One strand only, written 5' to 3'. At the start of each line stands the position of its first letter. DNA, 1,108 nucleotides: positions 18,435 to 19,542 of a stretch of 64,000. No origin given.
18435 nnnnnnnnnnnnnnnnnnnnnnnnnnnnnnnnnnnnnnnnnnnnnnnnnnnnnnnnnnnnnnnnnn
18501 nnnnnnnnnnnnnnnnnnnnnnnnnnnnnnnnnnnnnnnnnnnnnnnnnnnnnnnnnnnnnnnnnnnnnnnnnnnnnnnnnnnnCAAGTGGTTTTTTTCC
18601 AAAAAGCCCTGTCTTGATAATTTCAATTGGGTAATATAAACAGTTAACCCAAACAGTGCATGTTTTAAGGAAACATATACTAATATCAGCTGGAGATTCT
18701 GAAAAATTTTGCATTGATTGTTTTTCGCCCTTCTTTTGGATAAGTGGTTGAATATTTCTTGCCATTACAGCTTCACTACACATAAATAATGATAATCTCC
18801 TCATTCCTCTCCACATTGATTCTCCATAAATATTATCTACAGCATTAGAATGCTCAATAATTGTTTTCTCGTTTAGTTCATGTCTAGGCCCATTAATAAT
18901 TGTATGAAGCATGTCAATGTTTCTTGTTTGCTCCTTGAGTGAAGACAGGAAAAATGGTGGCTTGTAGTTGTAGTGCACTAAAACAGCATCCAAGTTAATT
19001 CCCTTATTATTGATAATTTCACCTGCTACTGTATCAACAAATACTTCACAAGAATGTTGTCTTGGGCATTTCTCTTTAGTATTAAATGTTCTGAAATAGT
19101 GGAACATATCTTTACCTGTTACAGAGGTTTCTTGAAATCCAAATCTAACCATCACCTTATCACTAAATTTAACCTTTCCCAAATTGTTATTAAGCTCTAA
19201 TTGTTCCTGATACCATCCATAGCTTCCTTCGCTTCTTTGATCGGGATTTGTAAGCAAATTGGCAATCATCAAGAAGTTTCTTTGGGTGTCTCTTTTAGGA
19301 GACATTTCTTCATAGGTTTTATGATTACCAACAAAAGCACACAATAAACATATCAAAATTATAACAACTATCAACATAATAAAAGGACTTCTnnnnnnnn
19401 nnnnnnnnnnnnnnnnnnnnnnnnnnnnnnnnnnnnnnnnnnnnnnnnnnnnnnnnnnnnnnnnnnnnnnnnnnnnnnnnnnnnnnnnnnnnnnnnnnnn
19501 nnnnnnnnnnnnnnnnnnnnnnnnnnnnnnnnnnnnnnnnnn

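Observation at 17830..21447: GT10 paralogs share a conserved, roughly 250-aa N-terminal lumenal domain with a W-Y-(R/K)-(E/Q)-Q-L-E motif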

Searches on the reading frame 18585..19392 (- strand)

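Call 6: search_protein_families(library=pfam, proteins=[window:18585-19392:-], max_evalue=10)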
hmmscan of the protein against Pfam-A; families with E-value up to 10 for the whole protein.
window:18585-19392:- (269 aa): 4 families
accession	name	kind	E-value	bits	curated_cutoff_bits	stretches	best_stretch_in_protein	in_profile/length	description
PF05478.16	Prominin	-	0.01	14.4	34.3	1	4-38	145-179/799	Prominin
PF06480.20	FtsH_ext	-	0.076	13.7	25.5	1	5-156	3-91/103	FtsH Extracellular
PF22004.1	SPAR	-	0.076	13.2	27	1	5-54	11-62/75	Small regulatory polypeptide of amino acid response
PF02058.20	Guanylin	-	0.44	11.4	25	1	199-246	36-86/88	Guanylin precursor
